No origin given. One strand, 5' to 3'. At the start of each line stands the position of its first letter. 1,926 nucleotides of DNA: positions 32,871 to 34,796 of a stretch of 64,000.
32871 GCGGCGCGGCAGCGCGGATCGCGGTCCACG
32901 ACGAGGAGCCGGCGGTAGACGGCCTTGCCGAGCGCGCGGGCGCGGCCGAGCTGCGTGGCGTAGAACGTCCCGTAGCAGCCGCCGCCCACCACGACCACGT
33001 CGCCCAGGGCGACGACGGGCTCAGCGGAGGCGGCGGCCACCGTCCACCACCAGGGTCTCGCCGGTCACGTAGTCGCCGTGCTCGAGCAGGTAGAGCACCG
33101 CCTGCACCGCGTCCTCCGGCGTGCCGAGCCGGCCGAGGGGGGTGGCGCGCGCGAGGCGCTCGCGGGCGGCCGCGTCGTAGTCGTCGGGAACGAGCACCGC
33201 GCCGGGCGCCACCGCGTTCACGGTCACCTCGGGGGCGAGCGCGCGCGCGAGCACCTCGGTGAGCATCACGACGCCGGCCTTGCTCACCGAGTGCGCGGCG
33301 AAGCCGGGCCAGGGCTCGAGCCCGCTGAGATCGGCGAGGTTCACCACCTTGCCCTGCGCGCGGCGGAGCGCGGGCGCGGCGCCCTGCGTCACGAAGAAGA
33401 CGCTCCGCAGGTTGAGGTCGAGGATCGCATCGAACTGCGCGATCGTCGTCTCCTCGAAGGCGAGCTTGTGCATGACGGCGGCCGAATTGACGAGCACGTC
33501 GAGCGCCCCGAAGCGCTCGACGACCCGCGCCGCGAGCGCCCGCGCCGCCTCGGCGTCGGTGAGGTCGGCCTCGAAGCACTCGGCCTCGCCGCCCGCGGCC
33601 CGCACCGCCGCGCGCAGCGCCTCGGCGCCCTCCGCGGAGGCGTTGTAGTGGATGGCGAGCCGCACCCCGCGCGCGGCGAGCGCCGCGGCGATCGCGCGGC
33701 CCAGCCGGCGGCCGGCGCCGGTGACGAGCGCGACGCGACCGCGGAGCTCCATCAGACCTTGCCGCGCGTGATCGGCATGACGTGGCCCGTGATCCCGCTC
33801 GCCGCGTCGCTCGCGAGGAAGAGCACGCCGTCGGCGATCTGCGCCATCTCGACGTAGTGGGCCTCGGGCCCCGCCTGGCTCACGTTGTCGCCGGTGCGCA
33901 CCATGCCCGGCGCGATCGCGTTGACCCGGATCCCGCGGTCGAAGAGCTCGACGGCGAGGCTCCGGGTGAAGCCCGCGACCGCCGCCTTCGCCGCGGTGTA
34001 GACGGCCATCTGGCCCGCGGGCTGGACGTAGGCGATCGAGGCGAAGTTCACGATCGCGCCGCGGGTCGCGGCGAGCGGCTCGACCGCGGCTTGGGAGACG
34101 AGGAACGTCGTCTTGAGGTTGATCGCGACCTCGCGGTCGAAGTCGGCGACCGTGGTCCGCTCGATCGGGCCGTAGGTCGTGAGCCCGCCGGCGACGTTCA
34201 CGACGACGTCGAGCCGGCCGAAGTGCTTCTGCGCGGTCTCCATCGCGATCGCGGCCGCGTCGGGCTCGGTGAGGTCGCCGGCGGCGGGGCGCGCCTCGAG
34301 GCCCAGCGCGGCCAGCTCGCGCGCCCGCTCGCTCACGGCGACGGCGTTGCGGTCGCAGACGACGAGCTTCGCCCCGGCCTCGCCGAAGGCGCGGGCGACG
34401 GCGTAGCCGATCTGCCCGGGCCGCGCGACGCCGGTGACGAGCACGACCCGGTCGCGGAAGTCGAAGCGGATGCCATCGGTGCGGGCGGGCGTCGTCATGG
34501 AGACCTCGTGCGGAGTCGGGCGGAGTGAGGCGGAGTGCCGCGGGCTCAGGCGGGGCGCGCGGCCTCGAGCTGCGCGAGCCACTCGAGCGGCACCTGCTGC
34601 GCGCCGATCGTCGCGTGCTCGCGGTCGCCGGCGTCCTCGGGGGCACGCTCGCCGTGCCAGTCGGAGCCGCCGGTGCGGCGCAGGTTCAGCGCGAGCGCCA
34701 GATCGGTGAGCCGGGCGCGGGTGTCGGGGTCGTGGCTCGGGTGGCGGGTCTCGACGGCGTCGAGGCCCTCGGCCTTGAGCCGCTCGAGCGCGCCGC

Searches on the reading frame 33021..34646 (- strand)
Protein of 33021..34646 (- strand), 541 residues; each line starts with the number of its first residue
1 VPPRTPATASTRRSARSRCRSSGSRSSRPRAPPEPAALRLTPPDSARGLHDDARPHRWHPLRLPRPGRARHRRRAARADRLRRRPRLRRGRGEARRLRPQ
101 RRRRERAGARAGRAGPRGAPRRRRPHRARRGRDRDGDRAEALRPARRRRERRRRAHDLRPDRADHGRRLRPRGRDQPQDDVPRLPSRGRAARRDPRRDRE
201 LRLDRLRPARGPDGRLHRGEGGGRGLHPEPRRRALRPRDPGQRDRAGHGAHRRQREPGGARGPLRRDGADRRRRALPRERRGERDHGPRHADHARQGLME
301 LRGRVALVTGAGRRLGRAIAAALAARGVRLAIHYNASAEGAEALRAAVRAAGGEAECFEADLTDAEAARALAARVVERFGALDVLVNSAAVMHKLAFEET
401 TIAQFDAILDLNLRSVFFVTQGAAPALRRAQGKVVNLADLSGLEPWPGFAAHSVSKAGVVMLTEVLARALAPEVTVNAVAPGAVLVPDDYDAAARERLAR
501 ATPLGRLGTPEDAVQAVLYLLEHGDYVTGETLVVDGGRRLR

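Call 19: search_protein_families(library=pfam, proteins=[window:33021-34646:-], max_evalue=0.001)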
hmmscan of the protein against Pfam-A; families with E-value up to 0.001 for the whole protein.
window:33021-34646:- (541 aa): 4 families
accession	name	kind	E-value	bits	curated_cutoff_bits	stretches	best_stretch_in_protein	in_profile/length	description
PF13561.12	adh_short_C2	-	1e-49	169.7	27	1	311-537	2-234/236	Enoyl-(Acyl carrier protein) reductase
PF00106.31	adh_short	-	3.4e-44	151.1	26.6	1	304-485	1-183/195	short chain dehydrogenase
PF08659.16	KR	-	2.3e-08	34.6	22.6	1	306-409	3-109/180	KR domain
PF01370.27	Epimerase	-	4.9e-05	23.3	20.9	1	306-407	1-90/240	NAD dependent epimerase/dehydratase family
